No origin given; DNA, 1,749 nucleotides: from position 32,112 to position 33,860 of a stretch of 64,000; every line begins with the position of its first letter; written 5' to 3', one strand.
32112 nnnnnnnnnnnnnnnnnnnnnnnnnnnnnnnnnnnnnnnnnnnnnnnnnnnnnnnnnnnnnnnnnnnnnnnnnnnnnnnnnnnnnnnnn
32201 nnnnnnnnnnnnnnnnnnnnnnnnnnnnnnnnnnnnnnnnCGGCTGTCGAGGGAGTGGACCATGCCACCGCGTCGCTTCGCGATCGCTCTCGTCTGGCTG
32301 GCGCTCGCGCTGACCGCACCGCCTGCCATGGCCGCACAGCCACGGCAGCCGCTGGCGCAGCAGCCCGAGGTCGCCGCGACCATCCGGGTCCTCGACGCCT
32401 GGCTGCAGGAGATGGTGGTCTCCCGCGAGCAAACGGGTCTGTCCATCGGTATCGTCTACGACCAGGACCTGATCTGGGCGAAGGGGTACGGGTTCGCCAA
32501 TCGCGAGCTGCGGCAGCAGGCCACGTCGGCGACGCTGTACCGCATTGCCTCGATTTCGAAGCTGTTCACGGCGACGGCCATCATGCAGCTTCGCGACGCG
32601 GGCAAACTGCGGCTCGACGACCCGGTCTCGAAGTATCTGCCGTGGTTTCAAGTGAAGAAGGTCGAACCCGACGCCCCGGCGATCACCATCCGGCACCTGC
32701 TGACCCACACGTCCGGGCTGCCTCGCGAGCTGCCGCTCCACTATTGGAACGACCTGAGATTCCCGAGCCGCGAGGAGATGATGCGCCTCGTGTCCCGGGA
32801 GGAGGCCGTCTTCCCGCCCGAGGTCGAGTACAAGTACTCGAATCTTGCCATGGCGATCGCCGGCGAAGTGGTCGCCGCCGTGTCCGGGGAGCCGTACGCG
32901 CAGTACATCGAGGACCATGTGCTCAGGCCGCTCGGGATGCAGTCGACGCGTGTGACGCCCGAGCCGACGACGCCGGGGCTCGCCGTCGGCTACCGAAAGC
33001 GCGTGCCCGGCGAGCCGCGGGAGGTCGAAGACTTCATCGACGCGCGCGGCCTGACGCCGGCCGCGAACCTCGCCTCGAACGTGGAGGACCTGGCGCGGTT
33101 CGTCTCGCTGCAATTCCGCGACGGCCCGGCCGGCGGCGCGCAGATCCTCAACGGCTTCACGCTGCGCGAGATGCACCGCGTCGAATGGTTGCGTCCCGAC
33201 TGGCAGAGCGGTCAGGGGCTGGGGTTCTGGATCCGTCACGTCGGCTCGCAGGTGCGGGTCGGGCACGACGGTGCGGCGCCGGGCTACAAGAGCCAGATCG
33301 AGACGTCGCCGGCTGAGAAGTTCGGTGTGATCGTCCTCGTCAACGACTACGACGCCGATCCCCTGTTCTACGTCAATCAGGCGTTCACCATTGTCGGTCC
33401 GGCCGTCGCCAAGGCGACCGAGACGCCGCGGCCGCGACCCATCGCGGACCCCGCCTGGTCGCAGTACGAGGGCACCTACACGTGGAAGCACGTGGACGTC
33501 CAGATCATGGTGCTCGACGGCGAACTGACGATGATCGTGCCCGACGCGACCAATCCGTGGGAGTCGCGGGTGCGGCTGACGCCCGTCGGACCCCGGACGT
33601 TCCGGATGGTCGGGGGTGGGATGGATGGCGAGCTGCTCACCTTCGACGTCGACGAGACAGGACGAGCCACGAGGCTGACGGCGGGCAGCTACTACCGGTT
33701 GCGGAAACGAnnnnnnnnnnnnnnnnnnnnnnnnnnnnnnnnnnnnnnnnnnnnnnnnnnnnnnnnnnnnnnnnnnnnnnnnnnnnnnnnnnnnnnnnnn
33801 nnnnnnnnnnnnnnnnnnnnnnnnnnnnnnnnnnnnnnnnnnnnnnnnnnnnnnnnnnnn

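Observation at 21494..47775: Three colinear secreted YVTN beta-propeller paralogs, each paired with a hydrolase operon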

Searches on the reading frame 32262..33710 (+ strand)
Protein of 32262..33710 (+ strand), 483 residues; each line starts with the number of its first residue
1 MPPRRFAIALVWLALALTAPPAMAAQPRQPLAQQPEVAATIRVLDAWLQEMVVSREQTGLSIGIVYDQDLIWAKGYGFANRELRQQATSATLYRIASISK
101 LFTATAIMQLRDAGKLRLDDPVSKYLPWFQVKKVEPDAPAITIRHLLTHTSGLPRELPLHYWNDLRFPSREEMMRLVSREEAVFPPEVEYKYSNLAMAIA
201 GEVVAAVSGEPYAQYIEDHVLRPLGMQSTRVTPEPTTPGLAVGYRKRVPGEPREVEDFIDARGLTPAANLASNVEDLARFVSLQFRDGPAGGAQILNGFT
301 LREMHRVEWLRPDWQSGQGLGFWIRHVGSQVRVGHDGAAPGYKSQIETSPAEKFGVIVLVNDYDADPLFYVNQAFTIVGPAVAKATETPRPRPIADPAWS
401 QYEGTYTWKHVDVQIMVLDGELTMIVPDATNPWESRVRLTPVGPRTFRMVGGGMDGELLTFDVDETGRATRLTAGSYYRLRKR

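Call 11: search_protein_families(library=pfam, proteins=[window:32262-33710:+], max_evalue=0.00001)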
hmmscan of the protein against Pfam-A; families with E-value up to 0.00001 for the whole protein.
window:32262-33710:+ (483 aa): 1 family
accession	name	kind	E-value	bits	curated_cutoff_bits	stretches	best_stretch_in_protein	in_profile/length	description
PF00144.29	Beta-lactamase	-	2.8e-72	244.1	27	1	44-364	1-312/329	Beta-lactamase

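Call 47: search_protein_families(library=ncbifam, proteins=[window:32262-33710:+], max_evalue=0.00001)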
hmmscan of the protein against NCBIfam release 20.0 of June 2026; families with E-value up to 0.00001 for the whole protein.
window:32262-33710:+ (483 aa): 47 families (the best 25 are shown)
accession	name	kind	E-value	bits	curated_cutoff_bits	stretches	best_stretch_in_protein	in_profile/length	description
NF007943.0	PRK10662.1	equivalog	2.6e-37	128.4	266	1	15-236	11-229/380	D-alanyl-D-alanine-carboxypeptidase/endopeptidase AmpH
NF033085.1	bla_class_C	equivalog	2.4e-30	105.5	415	1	43-286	7-236/356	class C beta-lactamase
NF045671.1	blaPNC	exception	3.4e-23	82.1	750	1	8-256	16-250/401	PNC family class C beta-lactamase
NF038069.1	blaIDC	exception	1.7e-20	73.3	850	1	43-282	41-265/395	IDC family class C beta-lactamase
NF038359.1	blaPRC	exception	2e-20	73.1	820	1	42-247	28-224/379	PRC family class C beta-lactamase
NF012172.1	FOX-MOX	exception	2.1e-20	73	700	1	8-246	7-226/382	FOX/MOX family class C beta-lactamase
NF033569.1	blaLHK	exception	1.8e-18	66.6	850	1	34-244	31-232/390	LHK family class C beta-lactamase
NF041663.1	ampC_Sliq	exception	2.4e-18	66.2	860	1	40-281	24-250/378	cephalosporin-hydrolyzing class C beta-lactamase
NF000399.2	blaFOX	exception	2.4e-18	66.2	850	1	5-246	4-226/382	FOX family cephalosporin-hydrolyzing class C beta-lactamase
NF033159.0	blaPAC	exception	2.9e-18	65.8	850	1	45-286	32-258/380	PAC family class C beta-lactamase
NF050810.1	blaCHC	exception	3e-18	65.8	780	1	31-281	21-253/387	CHC family extended-spectrum class C beta-lactamase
NF000423.2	blaSRT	exception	4.7e-18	65.5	860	1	38-280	22-249/378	SRT/SST family class C beta-lactamase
NF009622.0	PRK13128.1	equivalog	5.3e-18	64.8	443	1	43-363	8-315/518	D-aminopeptidase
NF000239.3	MOX_CMY1_fam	exception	7.7e-18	64.8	770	1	40-247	32-230/383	CMY-1/MOX family class C beta-lactamase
NF033575.1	blaRHO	exception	4.3e-17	62.1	825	1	50-250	38-227/380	RHO family class C beta-lactamase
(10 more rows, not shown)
